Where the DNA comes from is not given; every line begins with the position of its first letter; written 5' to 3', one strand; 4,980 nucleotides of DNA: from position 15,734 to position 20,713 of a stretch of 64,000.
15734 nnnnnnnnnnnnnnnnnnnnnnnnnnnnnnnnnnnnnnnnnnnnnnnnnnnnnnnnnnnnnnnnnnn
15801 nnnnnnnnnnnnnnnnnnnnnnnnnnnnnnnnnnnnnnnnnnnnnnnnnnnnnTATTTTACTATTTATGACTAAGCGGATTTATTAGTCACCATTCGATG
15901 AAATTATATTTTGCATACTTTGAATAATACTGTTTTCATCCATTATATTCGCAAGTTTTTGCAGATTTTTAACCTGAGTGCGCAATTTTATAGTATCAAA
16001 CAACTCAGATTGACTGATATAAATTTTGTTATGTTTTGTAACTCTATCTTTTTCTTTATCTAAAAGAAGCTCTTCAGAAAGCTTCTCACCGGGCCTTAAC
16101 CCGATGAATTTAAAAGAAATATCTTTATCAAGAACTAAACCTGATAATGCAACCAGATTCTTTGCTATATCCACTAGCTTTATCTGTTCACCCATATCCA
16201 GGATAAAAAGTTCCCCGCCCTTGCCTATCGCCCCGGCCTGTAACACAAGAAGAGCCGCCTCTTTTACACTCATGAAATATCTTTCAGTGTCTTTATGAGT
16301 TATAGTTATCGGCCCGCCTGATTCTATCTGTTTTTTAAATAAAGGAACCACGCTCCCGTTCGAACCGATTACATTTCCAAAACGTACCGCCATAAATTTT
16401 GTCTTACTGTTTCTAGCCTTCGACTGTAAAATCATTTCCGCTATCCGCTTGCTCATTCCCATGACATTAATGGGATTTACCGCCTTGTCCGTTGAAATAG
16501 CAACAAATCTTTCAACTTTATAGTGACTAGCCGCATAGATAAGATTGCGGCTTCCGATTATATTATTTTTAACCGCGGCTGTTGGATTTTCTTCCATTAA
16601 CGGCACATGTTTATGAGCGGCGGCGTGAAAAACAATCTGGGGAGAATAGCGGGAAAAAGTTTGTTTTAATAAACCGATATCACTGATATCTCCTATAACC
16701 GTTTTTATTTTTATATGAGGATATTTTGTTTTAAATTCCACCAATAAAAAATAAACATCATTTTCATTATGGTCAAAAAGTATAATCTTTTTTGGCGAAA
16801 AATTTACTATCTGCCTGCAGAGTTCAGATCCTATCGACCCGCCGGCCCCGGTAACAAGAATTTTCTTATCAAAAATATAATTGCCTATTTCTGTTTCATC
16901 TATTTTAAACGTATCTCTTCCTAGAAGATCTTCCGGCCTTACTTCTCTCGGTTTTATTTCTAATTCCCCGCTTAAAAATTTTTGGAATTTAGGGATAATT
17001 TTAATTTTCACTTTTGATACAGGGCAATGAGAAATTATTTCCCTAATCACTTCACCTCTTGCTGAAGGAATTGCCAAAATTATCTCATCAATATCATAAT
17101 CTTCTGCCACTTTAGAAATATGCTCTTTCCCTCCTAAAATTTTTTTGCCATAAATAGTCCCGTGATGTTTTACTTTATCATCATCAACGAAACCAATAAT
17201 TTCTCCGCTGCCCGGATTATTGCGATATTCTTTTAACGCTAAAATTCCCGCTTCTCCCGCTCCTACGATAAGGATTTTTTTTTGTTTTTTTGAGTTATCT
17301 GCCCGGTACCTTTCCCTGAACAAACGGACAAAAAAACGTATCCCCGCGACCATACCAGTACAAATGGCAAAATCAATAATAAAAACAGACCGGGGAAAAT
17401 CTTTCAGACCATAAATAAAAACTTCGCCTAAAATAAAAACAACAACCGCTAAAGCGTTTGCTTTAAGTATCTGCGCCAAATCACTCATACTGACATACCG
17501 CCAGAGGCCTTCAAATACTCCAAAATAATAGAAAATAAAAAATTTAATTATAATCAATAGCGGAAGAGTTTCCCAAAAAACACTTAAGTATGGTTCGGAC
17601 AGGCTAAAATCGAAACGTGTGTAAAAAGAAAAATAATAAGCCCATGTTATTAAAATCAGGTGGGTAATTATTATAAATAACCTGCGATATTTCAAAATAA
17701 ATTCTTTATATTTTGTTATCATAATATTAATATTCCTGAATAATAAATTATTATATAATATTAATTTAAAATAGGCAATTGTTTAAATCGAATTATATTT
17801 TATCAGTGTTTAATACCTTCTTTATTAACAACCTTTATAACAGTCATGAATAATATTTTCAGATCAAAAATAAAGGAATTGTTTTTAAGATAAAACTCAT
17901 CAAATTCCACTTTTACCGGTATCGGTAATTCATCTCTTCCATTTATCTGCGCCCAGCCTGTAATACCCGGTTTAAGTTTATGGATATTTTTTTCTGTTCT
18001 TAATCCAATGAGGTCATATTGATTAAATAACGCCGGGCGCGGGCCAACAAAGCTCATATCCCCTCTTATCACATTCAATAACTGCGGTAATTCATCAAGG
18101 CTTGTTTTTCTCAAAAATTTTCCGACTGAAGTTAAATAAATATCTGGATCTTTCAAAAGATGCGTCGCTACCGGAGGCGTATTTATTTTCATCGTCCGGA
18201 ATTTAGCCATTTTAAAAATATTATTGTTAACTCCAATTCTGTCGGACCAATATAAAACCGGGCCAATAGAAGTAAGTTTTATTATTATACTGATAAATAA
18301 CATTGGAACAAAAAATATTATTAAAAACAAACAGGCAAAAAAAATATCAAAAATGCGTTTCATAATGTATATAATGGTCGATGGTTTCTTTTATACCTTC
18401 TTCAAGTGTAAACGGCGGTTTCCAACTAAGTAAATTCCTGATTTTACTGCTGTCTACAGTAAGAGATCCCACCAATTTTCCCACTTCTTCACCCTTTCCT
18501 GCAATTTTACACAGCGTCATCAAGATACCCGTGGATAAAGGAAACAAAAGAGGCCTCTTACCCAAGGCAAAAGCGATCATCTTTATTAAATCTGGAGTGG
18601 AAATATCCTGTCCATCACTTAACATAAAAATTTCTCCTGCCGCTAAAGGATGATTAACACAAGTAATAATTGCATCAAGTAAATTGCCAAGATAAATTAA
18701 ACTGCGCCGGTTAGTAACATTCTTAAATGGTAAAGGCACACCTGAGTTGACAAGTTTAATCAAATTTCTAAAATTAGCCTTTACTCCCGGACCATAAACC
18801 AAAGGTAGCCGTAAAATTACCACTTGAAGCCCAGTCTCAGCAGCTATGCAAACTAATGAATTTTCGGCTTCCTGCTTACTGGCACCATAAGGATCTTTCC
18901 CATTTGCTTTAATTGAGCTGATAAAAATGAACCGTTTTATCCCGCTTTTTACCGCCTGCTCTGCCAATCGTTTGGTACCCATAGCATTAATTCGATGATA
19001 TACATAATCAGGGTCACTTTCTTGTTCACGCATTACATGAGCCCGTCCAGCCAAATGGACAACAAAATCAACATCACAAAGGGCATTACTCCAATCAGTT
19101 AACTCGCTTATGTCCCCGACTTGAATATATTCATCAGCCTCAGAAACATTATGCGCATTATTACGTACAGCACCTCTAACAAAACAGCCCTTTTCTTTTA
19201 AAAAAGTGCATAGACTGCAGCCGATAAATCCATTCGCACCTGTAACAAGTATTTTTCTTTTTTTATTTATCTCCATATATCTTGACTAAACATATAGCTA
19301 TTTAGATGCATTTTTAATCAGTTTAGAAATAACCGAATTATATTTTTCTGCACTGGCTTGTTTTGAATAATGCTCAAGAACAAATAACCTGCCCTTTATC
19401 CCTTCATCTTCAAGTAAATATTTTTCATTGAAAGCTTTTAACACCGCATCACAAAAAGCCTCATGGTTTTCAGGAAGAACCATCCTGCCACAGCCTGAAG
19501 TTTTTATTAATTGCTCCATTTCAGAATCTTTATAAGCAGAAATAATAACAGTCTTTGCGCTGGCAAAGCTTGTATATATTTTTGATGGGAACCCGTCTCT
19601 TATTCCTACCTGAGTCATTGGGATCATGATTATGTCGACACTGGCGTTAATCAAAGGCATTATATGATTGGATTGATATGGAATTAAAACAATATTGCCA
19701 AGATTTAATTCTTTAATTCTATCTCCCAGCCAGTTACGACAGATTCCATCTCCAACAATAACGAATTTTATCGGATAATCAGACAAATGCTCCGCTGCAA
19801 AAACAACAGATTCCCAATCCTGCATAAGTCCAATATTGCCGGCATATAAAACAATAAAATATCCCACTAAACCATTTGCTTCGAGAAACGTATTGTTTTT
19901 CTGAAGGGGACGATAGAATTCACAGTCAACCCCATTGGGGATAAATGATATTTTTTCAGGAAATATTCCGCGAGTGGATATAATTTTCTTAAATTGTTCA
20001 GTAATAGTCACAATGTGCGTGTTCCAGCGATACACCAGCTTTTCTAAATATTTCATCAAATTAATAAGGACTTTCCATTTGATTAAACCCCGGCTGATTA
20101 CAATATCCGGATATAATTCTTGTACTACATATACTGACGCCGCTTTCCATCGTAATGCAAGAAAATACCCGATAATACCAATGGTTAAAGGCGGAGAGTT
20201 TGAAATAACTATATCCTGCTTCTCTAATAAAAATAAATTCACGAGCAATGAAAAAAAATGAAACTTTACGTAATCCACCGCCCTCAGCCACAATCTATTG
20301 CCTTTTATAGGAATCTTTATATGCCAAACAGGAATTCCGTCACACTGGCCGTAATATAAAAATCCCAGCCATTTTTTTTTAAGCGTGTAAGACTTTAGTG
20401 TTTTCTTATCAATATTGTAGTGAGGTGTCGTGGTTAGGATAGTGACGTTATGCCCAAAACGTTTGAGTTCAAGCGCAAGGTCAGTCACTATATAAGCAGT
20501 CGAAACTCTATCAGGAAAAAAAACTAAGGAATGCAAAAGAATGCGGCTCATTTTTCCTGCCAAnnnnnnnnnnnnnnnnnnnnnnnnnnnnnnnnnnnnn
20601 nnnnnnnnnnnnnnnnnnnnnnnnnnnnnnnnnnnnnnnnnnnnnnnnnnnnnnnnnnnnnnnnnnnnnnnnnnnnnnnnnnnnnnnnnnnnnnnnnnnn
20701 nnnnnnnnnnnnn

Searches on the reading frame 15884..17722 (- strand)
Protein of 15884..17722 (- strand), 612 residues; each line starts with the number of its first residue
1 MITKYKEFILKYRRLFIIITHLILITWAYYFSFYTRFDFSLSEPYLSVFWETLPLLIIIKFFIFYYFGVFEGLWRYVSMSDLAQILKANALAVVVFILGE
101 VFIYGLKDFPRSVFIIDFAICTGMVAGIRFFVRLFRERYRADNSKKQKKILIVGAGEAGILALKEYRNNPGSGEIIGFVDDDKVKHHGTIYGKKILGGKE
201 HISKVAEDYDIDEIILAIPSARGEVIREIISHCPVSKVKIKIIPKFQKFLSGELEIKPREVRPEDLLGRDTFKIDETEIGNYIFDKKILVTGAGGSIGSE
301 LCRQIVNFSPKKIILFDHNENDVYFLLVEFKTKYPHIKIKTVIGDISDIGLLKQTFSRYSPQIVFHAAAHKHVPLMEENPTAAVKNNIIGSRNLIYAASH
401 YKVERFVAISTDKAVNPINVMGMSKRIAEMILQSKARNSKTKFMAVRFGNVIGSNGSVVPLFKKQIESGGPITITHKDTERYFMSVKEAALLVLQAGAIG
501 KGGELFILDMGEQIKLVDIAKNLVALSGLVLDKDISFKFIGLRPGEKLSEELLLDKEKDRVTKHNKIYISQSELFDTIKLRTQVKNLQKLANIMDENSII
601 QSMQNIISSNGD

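Call 8: search_protein_families(library=pfam, proteins=[window:15884-17722:-], max_evalue=0.00001)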
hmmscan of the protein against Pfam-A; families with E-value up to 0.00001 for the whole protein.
window:15884-17722:- (612 aa): 7 families
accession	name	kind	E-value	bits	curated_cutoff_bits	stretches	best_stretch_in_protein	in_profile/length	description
PF02719.21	Polysacc_synt_2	-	1.3e-117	392.6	20.2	1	288-570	1-291/293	Polysaccharide biosynthesis protein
PF01370.27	Epimerase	-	3.1e-25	89.4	20.9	1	288-496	1-224/240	NAD dependent epimerase/dehydratase family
PF13727.12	CoA_binding_3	-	4.8e-20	72.7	25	1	73-244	8-175/175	CoA-binding domain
PF16363.11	GDP_Man_Dehyd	-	1.1e-15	58.3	27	1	289-412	1-130/332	GDP-mannose 4,6 dehydratase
PF04321.23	RmlD_sub_bind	-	1.8e-12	47.4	27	1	287-456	2-156/287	RmlD substrate binding domain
PF01073.25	3Beta_HSD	-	1e-08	35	22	1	289-417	1-122/280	3-beta hydroxysteroid dehydrogenase/isomerase family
PF07993.18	NAD_binding_4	-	2.3e-08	34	20.1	0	290-417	1-142/258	Male sterility protein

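Call 52: search_protein_families(library=ncbifam, proteins=[window:15884-17722:-], max_evalue=1e-8)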
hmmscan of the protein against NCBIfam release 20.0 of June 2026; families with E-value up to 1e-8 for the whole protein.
window:15884-17722:- (612 aa): 16 families
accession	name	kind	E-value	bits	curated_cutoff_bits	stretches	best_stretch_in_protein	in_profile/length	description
TIGR03589.1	PseB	equivalog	5e-59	199.9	407.75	1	285-574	4-283/324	UDP-N-acetylglucosamine 4,6-dehydratase (inverting)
TIGR04130.1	FnlA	equivalog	2e-48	165.1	730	1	285-573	4-285/337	UDP-N-acetylglucosamine 4,6-dehydratase/5-epimerase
TIGR03023.1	WcaJ_sugtrans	equivalog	3.4e-25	89.2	410.75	1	22-251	4-234/453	undecaprenyl-phosphate glucose phosphotransferase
TIGR03025.1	EPS_sugtrans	subfamily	8.2e-24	84.6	295.55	1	22-257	4-235/445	exopolysaccharide biosynthesis polyprenyl glycosylphosphotransferase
TIGR01179.1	galE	equivalog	8.2e-19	67.6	262.3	1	287-455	1-180/332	UDP-glucose 4-epimerase GalE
TIGR04180.1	EDH_00030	hypoth_equivalog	4e-14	52.4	475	1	288-413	1-123/297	NAD-dependent 4,6-dehydratase LegB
TIGR01181.1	dTDP_gluc_dehyt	equivalog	4.3e-14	52.3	365.1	1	287-415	1-129/321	dTDP-glucose 4,6-dehydratase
TIGR02622.1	CDP_4_6_dhtase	equivalog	1.4e-13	50.7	278.45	1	285-415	4-133/352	CDP-glucose 4,6-dehydratase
TIGR01214.1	rmlD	equivalog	7.4e-12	44.9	224.05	1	287-456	1-155/285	dTDP-4-dehydrorhamnose reductase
NF007582.0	PRK10217.1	equivalog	9.4e-12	44.7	698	1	286-402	2-116/355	dTDP-glucose 4,6-dehydratase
TIGR03466.1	HpnA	hypoth_equivalog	3.8e-11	42.5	367.65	1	287-416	2-118/327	hopanoid-associated sugar epimerase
TIGR03022.1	WbaP_sugtrans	subfamily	4.3e-11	42.7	403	1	18-260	2-237/456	undecaprenyl-phosphate galactose phosphotransferase WbaP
TIGR03013.1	EpsB_2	subfamily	5.9e-11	42.1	393.35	1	21-267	3-240/443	TIGR03013 family XrtA/PEP-CTERM system glycosyltransferase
NF007490.0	PRK10084.1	subfamily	3.1e-09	36.3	649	1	287-403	2-116/361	dTDP-glucose 4,6-dehydratase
TIGR02197.1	heptose_epim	equivalog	3.4e-09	36.3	274.6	0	288-455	1-174/316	ADP-glyceromanno-heptose 6-epimerase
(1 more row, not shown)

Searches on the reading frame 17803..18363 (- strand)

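Call 8: search_protein_families(library=pfam, proteins=[window:17803-18363:-], max_evalue=0.00001)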
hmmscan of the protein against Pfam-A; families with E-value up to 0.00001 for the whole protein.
window:17803-18363:- (186 aa): 1 family
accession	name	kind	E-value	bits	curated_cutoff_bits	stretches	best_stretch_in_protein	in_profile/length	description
PF02397.22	Bac_transf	-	1.4e-60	204.4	27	1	2-179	1-178/179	Bacterial sugar transferase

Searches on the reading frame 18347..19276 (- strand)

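Call 8: search_protein_families(library=pfam, proteins=[window:18347-19276:-], max_evalue=0.00001)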
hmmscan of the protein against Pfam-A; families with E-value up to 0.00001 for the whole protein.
window:18347-19276:- (309 aa): 7 families
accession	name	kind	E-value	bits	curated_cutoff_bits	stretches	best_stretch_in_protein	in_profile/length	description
PF01370.27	Epimerase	-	2.5e-32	112.6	20.9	1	9-212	1-230/240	NAD dependent epimerase/dehydratase family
PF16363.11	GDP_Man_Dehyd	-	2.2e-19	70.6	27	1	10-298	1-332/332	GDP-mannose 4,6 dehydratase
PF01073.25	3Beta_HSD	-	2.7e-19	69.7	22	1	10-128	1-123/280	3-beta hydroxysteroid dehydrogenase/isomerase family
PF02719.21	Polysacc_synt_2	-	3.3e-12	46.6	20.2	1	9-235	1-244/293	Polysaccharide biosynthesis protein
PF13460.12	NAD_binding_10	-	6.1e-12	46.2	27.2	1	13-130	1-120/184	NAD(P)H-binding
PF04321.23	RmlD_sub_bind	-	6e-10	39.1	27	1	8-175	2-166/287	RmlD substrate binding domain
PF07993.18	NAD_binding_4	-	1.8e-08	34.3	20.1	0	126-176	173-226/258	Male sterility protein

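Call 52: search_protein_families(library=ncbifam, proteins=[window:18347-19276:-], max_evalue=1e-8)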
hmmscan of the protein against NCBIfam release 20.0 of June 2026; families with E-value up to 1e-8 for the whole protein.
window:18347-19276:- (309 aa): 15 families
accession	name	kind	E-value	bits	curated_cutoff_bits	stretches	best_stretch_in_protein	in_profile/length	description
NF047837.1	UDPAcbARedWbcJ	equivalog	8.2e-20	71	500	1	8-219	2-196/372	UDP-2-acetamido-2,6-beta-L-arabino-hexul-4-ose reductase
NF042422.1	oxyalk_red_OleD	equivalog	2.8e-18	66.4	580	1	8-121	2-110/329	2-alkyl-3-oxoalkanoate reductase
TIGR01181.1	dTDP_gluc_dehyt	equivalog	3.4e-18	65.8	365.1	1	8-307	1-316/321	dTDP-glucose 4,6-dehydratase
TIGR04180.1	EDH_00030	hypoth_equivalog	8.4e-18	64.4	475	1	9-289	1-296/297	NAD-dependent 4,6-dehydratase LegB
NF042423.1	oxyalk_red_Shew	equivalog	1.7e-17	63.5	580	1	5-121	7-118/331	2-alkyl-3-oxoalkanoate reductase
TIGR03466.1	HpnA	hypoth_equivalog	2.4e-17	62.8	367.65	1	8-139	2-131/327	hopanoid-associated sugar epimerase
TIGR01179.1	galE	equivalog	1.6e-14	53.5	262.3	1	8-157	1-173/332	UDP-glucose 4-epimerase GalE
TIGR02622.1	CDP_4_6_dhtase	equivalog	5.1e-13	48.9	278.45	0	5-121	3-129/352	CDP-glucose 4,6-dehydratase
NF052578.1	StrlDmthSdmBMthl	equivalog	7.2e-12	45.7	600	1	9-137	3-129/328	sterol demethylase protein SdmB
NF004520.0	PRK05865.1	equivalog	1.7e-11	42.8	1509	1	8-297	2-251/854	sugar epimerase family protein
NF041293.1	G6PDh_Azf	equivalog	4e-10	39.5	400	1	7-127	3-121/252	NAD-dependent glucose-6-phosphate dehydrogenase Azf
TIGR01777.1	yfcH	hypoth_equivalog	7.6e-10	38.8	207.35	0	9-247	1-249/292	TIGR01777 family oxidoreductase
TIGR01746.1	Thioester-redct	subfamily_domain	1.9e-09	37.2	213.35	0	8-162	1-197/371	thioester reductase domain-containing protein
TIGR02197.1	heptose_epim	equivalog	2.3e-09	36.9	274.6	0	9-137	1-130/316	ADP-glyceromanno-heptose 6-epimerase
TIGR01214.1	rmlD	equivalog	3.4e-09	36.2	224.05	0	8-169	1-159/285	dTDP-4-dehydrorhamnose reductase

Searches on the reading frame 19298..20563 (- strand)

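Call 8: search_protein_families(library=pfam, proteins=[window:19298-20563:-], max_evalue=0.00001)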
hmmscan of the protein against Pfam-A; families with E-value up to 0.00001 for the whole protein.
window:19298-20563:- (421 aa): 4 families
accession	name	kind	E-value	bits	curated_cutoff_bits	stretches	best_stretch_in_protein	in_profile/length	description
PF13439.12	Glyco_transf_4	-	5.7e-13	49.7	28.5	1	25-215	7-169/170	Glycosyltransferase Family 4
PF13579.12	Glyco_trans_4_4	-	1.2e-12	48.9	29.7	1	25-211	6-158/158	Glycosyl transferase 4-like domain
PF00534.26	Glycos_transf_1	-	4.5e-11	43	26.4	1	234-383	14-161/172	Glycosyl transferases group 1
PF13692.12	Glyco_trans_1_4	-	2.7e-09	37.9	27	1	238-378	4-140/142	Glycosyl transferases group 1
